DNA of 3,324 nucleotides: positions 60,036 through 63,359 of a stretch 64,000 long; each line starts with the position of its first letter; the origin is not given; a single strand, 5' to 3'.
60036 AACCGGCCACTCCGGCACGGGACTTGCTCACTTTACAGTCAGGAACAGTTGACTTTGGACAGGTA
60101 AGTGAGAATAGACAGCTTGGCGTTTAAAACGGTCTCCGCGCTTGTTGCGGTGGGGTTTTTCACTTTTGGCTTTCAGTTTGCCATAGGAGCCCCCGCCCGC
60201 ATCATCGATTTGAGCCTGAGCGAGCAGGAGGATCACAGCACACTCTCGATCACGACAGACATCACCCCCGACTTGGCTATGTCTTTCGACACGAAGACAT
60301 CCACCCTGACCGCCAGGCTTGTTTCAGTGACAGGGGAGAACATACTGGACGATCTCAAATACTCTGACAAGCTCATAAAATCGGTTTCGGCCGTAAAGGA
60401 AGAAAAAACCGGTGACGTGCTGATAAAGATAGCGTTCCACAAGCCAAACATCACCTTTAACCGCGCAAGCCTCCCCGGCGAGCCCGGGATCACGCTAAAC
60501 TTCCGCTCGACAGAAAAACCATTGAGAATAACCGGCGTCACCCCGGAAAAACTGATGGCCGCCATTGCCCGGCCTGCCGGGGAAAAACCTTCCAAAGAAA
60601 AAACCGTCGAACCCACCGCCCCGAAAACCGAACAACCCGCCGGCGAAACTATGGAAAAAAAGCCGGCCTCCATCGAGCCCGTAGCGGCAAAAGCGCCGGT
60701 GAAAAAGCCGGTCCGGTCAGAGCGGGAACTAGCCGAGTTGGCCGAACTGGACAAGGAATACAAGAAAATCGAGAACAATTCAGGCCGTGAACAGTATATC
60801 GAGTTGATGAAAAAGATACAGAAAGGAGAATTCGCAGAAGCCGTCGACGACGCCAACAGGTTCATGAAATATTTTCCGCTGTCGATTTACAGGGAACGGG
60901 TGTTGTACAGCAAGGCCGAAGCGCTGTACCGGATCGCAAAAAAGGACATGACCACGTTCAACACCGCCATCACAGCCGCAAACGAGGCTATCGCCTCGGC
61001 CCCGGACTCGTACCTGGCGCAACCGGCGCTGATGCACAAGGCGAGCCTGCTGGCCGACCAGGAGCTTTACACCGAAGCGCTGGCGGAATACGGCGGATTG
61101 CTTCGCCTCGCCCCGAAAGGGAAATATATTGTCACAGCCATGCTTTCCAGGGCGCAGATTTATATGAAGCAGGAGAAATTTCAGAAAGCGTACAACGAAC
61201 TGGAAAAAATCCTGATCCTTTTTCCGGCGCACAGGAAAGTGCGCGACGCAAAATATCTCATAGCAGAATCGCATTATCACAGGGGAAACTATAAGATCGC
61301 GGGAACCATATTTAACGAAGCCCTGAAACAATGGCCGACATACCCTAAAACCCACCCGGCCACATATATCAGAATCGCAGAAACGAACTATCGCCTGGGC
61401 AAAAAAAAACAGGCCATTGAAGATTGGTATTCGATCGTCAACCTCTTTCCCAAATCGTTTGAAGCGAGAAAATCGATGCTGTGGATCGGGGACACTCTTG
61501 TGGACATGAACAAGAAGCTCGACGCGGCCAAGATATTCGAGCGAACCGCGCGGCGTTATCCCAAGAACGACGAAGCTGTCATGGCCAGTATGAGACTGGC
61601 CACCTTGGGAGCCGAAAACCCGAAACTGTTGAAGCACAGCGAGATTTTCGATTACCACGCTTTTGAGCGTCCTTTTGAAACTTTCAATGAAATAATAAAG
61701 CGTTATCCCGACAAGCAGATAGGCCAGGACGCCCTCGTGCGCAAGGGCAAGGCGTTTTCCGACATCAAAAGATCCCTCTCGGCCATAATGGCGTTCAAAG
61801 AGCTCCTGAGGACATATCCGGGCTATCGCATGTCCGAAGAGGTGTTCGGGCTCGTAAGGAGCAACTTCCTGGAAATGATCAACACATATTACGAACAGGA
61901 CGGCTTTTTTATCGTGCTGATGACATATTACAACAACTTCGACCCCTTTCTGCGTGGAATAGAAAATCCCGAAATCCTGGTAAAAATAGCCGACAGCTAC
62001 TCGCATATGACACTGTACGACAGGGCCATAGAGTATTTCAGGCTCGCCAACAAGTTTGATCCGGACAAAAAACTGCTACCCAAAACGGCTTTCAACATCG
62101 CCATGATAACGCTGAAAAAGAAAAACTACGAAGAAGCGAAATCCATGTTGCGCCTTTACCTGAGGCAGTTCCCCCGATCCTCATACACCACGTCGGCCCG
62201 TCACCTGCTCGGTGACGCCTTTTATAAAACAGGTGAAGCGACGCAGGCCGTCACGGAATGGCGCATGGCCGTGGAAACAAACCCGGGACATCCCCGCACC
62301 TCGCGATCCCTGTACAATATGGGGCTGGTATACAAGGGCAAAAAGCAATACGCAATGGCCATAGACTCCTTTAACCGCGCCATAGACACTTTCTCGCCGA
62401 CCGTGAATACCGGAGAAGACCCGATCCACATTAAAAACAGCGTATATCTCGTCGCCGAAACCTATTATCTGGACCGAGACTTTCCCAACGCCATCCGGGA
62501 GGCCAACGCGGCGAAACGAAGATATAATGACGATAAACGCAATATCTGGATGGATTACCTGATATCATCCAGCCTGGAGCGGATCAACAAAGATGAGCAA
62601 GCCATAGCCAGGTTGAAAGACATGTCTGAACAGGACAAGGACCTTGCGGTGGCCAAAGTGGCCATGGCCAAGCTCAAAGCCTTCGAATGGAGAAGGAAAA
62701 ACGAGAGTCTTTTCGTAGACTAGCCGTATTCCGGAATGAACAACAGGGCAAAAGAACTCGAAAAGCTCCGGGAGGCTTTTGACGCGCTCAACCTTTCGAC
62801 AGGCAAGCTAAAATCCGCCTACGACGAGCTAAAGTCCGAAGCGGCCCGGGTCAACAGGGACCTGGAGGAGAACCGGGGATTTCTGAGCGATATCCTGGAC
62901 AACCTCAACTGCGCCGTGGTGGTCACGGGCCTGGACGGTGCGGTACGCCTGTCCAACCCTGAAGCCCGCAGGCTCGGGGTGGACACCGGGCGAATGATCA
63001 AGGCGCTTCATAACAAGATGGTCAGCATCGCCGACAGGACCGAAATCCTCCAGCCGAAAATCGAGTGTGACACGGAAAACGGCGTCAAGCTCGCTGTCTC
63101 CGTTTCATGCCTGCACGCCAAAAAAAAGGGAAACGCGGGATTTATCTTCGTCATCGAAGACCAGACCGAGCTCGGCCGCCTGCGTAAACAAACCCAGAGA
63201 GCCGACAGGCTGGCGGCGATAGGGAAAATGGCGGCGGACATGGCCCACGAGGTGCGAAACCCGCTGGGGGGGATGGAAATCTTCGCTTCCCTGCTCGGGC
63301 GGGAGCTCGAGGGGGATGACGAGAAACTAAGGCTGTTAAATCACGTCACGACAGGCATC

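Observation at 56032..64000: Regulatory island around the MglA module: domain-less sigma-54 activator, AMIN-like/TPR secreted protein, kinase and response regulator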

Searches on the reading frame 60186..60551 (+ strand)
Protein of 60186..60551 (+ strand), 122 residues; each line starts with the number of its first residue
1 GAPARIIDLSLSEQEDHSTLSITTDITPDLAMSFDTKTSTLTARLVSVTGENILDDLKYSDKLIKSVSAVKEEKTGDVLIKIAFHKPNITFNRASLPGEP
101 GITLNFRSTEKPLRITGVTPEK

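Call 27: search_solved_structures(query=A2, max_evalue=10, show_alignments=2)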
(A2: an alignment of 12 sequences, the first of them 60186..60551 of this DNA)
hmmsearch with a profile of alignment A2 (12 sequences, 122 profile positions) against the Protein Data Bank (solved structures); distinct sequences matched with E-value up to 10: 2.
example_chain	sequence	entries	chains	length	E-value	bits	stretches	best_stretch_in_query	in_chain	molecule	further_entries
7svh_A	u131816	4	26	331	0.34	14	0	53-93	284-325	Choloylglycine hydrolase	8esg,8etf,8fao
1tu3_F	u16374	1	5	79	0.75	12.9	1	2-57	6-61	Rab GTPase binding effector protein 1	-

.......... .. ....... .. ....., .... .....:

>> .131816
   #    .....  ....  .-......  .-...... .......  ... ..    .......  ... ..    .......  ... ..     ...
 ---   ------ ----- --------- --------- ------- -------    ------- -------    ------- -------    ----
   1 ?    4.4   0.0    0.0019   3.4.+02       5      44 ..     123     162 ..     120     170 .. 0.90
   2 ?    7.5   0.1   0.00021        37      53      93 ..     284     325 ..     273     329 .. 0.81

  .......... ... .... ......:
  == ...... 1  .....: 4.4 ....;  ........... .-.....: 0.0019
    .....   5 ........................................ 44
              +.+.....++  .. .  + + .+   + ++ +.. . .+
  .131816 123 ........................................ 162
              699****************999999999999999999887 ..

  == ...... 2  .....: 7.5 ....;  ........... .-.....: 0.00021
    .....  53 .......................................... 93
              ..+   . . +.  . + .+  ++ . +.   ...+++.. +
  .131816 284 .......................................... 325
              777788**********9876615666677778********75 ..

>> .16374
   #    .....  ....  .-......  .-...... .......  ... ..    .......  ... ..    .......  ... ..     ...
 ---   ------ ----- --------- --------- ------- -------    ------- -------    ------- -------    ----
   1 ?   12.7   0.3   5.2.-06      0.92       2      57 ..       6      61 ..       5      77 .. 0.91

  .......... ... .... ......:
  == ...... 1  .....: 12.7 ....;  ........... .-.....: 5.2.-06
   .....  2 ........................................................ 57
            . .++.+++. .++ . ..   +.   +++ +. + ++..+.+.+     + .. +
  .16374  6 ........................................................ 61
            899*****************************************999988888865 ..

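Call 34: predict_structure(alignment_id=A2)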
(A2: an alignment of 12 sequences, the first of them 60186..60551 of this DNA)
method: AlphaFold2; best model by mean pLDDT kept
length: 122 residues; sequences in the alignment: 12
mean_pLDDT: 84.8   pTM: 0.77
mean pLDDT of the five models: 84.8, 84.6, 84.3, 83.7, 83.3
residues with pLDDT >= 90: 62; 70-90: 48; 50-70: 4; < 50: 8
segments of 3 or more residues with pLDDT < 50: 115-122
pLDDT, mean of each block of 10 residues (from residue 1): 86 92 92 91 90 79 92 88 90 89 90 49 37
secondary structure, 60 per line:
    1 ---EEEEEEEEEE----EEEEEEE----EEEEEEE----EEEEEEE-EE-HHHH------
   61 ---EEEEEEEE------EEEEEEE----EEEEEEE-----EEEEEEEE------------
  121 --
elements in order: E4-13 E18-24 E29-35 E40-46 H51-54 E64-71 E78-84 E89-95 E101-108

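Call 51: search_protein_families(library=pfam, alignment_id=A2, max_evalue=10)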
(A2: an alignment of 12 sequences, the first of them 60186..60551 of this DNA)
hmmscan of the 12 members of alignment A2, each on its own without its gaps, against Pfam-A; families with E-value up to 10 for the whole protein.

A. member 1, window:60186-60551:+ (122 aa): 1 family
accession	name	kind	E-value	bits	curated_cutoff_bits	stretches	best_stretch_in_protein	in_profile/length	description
PF07351.18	DUF1480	-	0.16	12.5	25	1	12-37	20-45/78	Protein of unknown function (DUF1480)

B. families by the number of members that match (of 12 scanned): 10 families
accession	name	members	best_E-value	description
PF23249.1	KH_PARP14_3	3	0.031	PARP14, third type I KH domain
PF11741.13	AMIN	2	0.019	AMIN domain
PF21821.3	Dit_like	2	0.082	Dit-like phage tail protein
PF22489.1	BACOVA_N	1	0.019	BACOVA_00430, N-terminal domain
PF23750.1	RsgI_M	1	0.091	Anti-sigma factor RsgI-like central domain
PF03525.20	Meiotic_rec114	1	0.1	Meiotic recombination protein Rec7 N-terminal domain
PF20086.4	DUF6478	1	0.13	Family of unknown function (DUF6478)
PF07351.18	DUF1480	1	0.16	Protein of unknown function (DUF1480)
PF00837.23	T4_deiodinase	1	0.17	Iodothyronine deiodinase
PF01634.23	HisG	1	0.21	ATP phosphoribosyltransferase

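Call 95: search_protein_representatives(alignment_id=A2)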
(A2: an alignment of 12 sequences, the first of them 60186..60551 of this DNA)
Query: 12 sequences, 122 profile positions. Proteins with E-value up to 0.001 (for the whole library): 30; up to 1e-10: 11; up to 1e-30: 4. The best 30 are listed.
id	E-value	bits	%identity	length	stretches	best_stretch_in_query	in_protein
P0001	1.7e-44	166.9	-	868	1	1-122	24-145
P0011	1.3e-36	141.4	-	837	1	1-121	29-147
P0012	6.6e-34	132.6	-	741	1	1-120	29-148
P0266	4.9e-33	129.8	-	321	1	1-122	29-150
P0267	1.4e-27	112.2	-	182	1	1-122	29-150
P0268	4.5e-24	100.9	-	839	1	4-119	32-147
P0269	1.7e-23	99.0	-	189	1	1-121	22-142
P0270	1.5e-21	92.7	-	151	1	1-112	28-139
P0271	3.5e-17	78.6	-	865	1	2-122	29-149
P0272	8.6e-15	70.9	-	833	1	1-119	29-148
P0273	8.4e-12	61.3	-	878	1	5-114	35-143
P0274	1.2e-09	54.3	-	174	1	2-118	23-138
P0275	5.9e-08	48.8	-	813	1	2-119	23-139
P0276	1.1e-07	47.9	-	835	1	3-119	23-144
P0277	2.2e-07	47.0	-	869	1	4-109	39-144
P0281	1.3e-05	41.2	-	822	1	6-116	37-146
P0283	2.5e-05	40.3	-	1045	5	41-109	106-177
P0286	3.0e-04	36.9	-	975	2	16-87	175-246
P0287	4.0e-04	36.5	-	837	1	5-113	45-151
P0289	4.7e-04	36.2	-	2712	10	37-105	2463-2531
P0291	6.1e-04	35.9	-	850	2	3-109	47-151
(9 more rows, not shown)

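Call 96: search_protein_families(library=pfam, proteins=[P0283, P0286, P0289, P0275, P0281, P0287, P0291], max_evalue=0.01)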
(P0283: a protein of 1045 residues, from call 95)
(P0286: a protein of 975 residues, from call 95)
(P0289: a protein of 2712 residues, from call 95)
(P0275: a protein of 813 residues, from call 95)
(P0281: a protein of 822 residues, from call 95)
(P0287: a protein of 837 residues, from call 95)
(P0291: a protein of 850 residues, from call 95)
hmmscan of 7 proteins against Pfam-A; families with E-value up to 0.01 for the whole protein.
P0283 (1045 aa): 6 families
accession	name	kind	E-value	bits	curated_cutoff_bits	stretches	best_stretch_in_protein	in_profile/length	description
PF05638.18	T6SS_HCP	-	2e-88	293.7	23.5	6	898-1020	1-128/129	Type VI secretion system effector, Hcp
PF25620.1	PhiKZ_MCP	-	1.3e-13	50.4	27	0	138-198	230-286/635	Bacteriophage PhiKZ major capsid protein gp120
PF06901.17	FrpC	-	1.4e-08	35.2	25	0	129-177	22-68/271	RTX iron-regulated protein FrpC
PF24585.1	YunG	-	2.8e-08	34.4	27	0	48-74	54-79/116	YunG protein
PF23893.1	Y4YQ_C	-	3e-08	33.8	27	0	69-82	19-32/53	Uncharacterised protein Y4YQ C-terminal domain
PF18789.6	DarA_C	-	0.00097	20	27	0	140-158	46-64/70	Defence against restriction A C-terminal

P0286 (975 aa): 22 families
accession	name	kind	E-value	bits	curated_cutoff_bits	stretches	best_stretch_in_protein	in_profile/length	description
PF07719.23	TPR_2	-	2.1e-37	124.5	27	2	479-512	1-34/34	Tetratricopeptide repeat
PF13174.12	TPR_6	-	3.6e-34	115.5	26.3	1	520-549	3-32/33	Tetratricopeptide repeat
PF13424.12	TPR_12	-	2.7e-29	101.6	30.1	3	879-943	9-72/77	Tetratricopeptide repeat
PF00515.34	TPR_1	-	5.4e-26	89.7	27.8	0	786-814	1-29/34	Tetratricopeptide repeat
PF13428.12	TPR_14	-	7e-25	85.4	23.5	1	787-823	2-38/44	Tetratricopeptide repeat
PF13181.12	TPR_8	-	2.3e-23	80.8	25.7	0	558-582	5-29/34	Tetratricopeptide repeat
PF14559.12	TPR_19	-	8.6e-23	80.9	25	1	890-956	8-65/68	Tetratricopeptide repeat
PF13432.12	TPR_16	-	3.1e-21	75.9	32.7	2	792-857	3-59/65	Tetratricopeptide repeat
PF13176.12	TPR_7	-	1.3e-15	56.5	27.9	1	789-821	2-34/36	Tetratricopeptide repeat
PF13525.12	YfiO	-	2.8e-08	34.2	25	1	446-559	9-132/203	Outer membrane lipoprotein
PF13374.12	TPR_10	-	2.9e-08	33.9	27.5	0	789-816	5-32/42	Tetratricopeptide repeat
PF25058.1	ARM_TT21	-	1.2e-07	32.3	27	0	754-820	25-91/155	Tetratricopeptide repeat protein 21 ARM repeat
PF13414.12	TPR_11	-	2e-07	31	26.8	0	561-581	1-21/42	TPR repeat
PF13431.12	TPR_17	-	3.1e-07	30.6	24.4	0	785-805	12-32/34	Tetratricopeptide repeat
PF14938.12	SNAP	-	6.1e-07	29.6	25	1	785-880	113-202/282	Soluble NSF attachment protein, SNAP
PF11741.13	AMIN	-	0.0015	19.1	20.5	0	228-270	2-43/101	AMIN domain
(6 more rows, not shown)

P0289 (2712 aa): 5 families
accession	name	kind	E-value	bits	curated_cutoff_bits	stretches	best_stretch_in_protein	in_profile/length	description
PF12892.13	FctA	-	1.6e-273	891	22.1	14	1504-1610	1-120/120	Spy0128-like isopeptide containing domain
PF24547.1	DUF7601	-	1.6e-25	90.4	27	2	991-1110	3-116/116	Domain of unknown function (DUF7601)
PF17365.7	DUF5390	-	1e-13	52.2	25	0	1572-1611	79-118/141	Family of unknown function (DUF5390)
PF24306.1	THSD1_N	-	7.7e-12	45.3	27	0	2333-2362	54-83/100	THSD1 N-terminal domain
PF13519.12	VWA_2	-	4.4e-07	30.9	27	1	116-175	1-51/107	von Willebrand factor type A domain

P0275 (813 aa): 23 families
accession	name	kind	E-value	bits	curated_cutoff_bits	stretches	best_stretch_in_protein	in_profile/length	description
PF07719.23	TPR_2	-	5.8e-25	85.8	27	1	638-671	1-34/34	Tetratricopeptide repeat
PF13428.12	TPR_14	-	7.5e-24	82.2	23.5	0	284-323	2-41/44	Tetratricopeptide repeat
PF13174.12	TPR_6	-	1.5e-23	82.2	26.3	0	365-391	7-33/33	Tetratricopeptide repeat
PF13424.12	TPR_12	-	1.9e-23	82.9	30.1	3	637-706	2-76/77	Tetratricopeptide repeat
PF13432.12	TPR_16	-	5.1e-23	81.6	32.7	1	603-672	6-65/65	Tetratricopeptide repeat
PF13525.12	YfiO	-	7.5e-16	59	25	3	677-790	7-125/203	Outer membrane lipoprotein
PF00515.34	TPR_1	-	1.3e-15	56.9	27.8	1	679-702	5-28/34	Tetratricopeptide repeat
PF14559.12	TPR_19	-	2.2e-11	44.3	25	0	612-673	2-60/68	Tetratricopeptide repeat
PF13181.12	TPR_8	-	7.6e-11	41.7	25.7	1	638-671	1-34/34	Tetratricopeptide repeat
PF12895.13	ANAPC3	-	3.1e-10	40.6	27.2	0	289-344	29-80/82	Anaphase-promoting complex, cyclosome, subunit 3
PF09976.15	TPR_21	-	3e-09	37.3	25.5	1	586-666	98-174/193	Tetratricopeptide repeat-like domain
PF13414.12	TPR_11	-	9.4e-07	28.9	26.8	1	645-673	1-29/42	TPR repeat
PF24575.1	TPR_Slam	-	6e-05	23.9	35.2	0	486-518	50-82/104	Surface lipoprotein assembly modifier, N-terminal TPR repeats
PF24885.1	TPR_NPHP3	-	8.4e-05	22.5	100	1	659-706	120-172/239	Nephrocystin-3 TPR domain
PF23914.1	TPR_CcmH_CycH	-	0.00021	21.6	42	0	642-702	54-114/158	Cytochrome c-type biogenesis protein H TPR domain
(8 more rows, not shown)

P0281 (822 aa): 16 families
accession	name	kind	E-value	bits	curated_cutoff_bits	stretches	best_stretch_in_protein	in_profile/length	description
PF13174.12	TPR_6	-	2.4e-25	87.8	26.3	0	258-289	2-33/33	Tetratricopeptide repeat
PF13432.12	TPR_16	-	6.1e-19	68.6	32.7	1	615-676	1-59/65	Tetratricopeptide repeat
PF13424.12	TPR_12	-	6.5e-19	68.4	30.1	2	642-677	39-74/77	Tetratricopeptide repeat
PF07719.23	TPR_2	-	8.5e-17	60.3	27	1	648-679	1-32/34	Tetratricopeptide repeat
PF13525.12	YfiO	-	9.1e-17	61.9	25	2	180-225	8-53/203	Outer membrane lipoprotein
PF13428.12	TPR_14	-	4.3e-16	58.2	23.5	0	257-294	2-39/44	Tetratricopeptide repeat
PF14559.12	TPR_19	-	6.8e-13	49.2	25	2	237-292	9-62/68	Tetratricopeptide repeat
PF13176.12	TPR_7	-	6.2e-11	41.9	27.9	1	650-680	1-31/36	Tetratricopeptide repeat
PF25058.1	ARM_TT21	-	1.9e-10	41.4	27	1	327-429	21-118/155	Tetratricopeptide repeat protein 21 ARM repeat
PF09976.15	TPR_21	-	6.8e-09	36.2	25.5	1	180-277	42-134/193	Tetratricopeptide repeat-like domain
PF00515.34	TPR_1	-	6e-07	29.5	27.8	1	648-678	1-31/34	Tetratricopeptide repeat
PF12895.13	ANAPC3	-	3.1e-06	27.8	27.2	0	274-354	7-80/82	Anaphase-promoting complex, cyclosome, subunit 3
PF13181.12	TPR_8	-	2.1e-05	24.7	25.7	1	648-679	1-32/34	Tetratricopeptide repeat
PF13414.12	TPR_11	-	2.8e-05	24.2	26.8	0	657-684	3-30/42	TPR repeat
PF13371.12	TPR_9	-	7.1e-05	23.2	35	0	656-714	3-58/73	Tetratricopeptide repeat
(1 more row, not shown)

P0287 (837 aa): 22 families
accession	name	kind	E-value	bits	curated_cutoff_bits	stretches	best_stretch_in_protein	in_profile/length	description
PF07719.23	TPR_2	-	3.7e-25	86.3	27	1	427-457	3-33/34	Tetratricopeptide repeat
PF13174.12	TPR_6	-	2.7e-20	72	26.3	0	206-229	9-33/33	Tetratricopeptide repeat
PF13428.12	TPR_14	-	1.5e-19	68.9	23.5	0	391-429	4-42/44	Tetratricopeptide repeat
PF13424.12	TPR_12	-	4.4e-19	68.9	30.1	1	393-454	8-74/77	Tetratricopeptide repeat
PF00515.34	TPR_1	-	1.6e-18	66.1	27.8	0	427-457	3-33/34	Tetratricopeptide repeat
PF14559.12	TPR_19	-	1.5e-15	57.7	25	1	361-429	2-66/68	Tetratricopeptide repeat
PF13432.12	TPR_16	-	3.3e-13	50.2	32.7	0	354-412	1-54/65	Tetratricopeptide repeat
PF13176.12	TPR_7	-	1.2e-12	47.3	27.9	0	393-422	4-33/36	Tetratricopeptide repeat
PF13181.12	TPR_8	-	1.4e-12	47.1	25.7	0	427-457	3-33/34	Tetratricopeptide repeat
PF13525.12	YfiO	-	3.3e-09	37.3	25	1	197-280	6-83/203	Outer membrane lipoprotein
PF09976.15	TPR_21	-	7.8e-08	32.7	25.5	2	192-351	35-181/193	Tetratricopeptide repeat-like domain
PF13374.12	TPR_10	-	1.6e-06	28.4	27.5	0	427-452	4-29/42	Tetratricopeptide repeat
PF23914.1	TPR_CcmH_CycH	-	2.4e-05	24.7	42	0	319-423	56-156/158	Cytochrome c-type biogenesis protein H TPR domain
PF12895.13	ANAPC3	-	0.0001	23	27.2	0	347-412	21-80/82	Anaphase-promoting complex, cyclosome, subunit 3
PF22883.1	Consortin_N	-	0.00047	20.5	27.7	0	388-407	6-25/52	Consortin, N-terminal domain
PF11741.13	AMIN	-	0.00063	20.2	20.5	1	18-73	34-90/101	AMIN domain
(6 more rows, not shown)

P0291 (850 aa): 21 families
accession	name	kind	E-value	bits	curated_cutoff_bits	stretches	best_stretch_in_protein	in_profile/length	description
PF07719.23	TPR_2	-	5.2e-32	107.7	27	1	791-820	4-33/34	Tetratricopeptide repeat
PF13424.12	TPR_12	-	2.7e-30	104.8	30.1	4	356-417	8-73/77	Tetratricopeptide repeat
PF14559.12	TPR_19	-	7.2e-29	100.4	25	1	402-467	4-68/68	Tetratricopeptide repeat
PF13174.12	TPR_6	-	2.4e-26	91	26.3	2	790-821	2-33/33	Tetratricopeptide repeat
PF13428.12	TPR_14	-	5.8e-23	79.5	23.5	0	513-545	2-34/44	Tetratricopeptide repeat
PF00515.34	TPR_1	-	3.5e-21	74.5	27.8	0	753-773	3-23/34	Tetratricopeptide repeat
PF13432.12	TPR_16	-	4.3e-20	72.2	32.7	0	673-735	3-62/65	Tetratricopeptide repeat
PF13181.12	TPR_8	-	1.1e-17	63.1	25.7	0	594-621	2-29/34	Tetratricopeptide repeat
PF12895.13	ANAPC3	-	1.1e-14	54.9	27.2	0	385-426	19-59/82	Anaphase-promoting complex, cyclosome, subunit 3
PF13525.12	YfiO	-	1.6e-13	51.4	25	1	200-279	51-129/203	Outer membrane lipoprotein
PF09976.15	TPR_21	-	5.6e-12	46.2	25.5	1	597-694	80-173/193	Tetratricopeptide repeat-like domain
PF13374.12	TPR_10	-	8.1e-12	45.2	27.5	0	198-221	9-32/42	Tetratricopeptide repeat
PF25058.1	ARM_TT21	-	1.1e-10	42.1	27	0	584-652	48-116/155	Tetratricopeptide repeat protein 21 ARM repeat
PF17874.7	TPR_MalT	-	4.4e-06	26.7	45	1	640-771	11-142/336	MalT-like TPR region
PF11846.14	Wzy_C_2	-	0.00018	22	28.5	0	362-429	124-186/191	Virulence factor membrane-bound polymerase, C-terminal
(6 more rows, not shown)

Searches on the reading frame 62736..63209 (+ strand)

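Call 9: search_protein_families(library=pfam, proteins=[window:62736-63209:+], max_evalue=10)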
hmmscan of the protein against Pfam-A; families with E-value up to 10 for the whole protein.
seq(158 aa): 3 families
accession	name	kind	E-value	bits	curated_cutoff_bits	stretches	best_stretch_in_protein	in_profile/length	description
PF07926.17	TPR_MLP1_2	-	0.052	14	36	1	4-57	55-108/129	TPR/MLP1/MLP2-like protein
PF10473.14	CENP-F_leu_zip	-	0.099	13.1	34.5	1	3-59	49-104/140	Leucine-rich repeats of kinetochore protein Cenp-F/LEK1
PF08581.15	Tup_N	-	0.12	13.1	28.7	1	2-46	35-76/77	Tup N-terminal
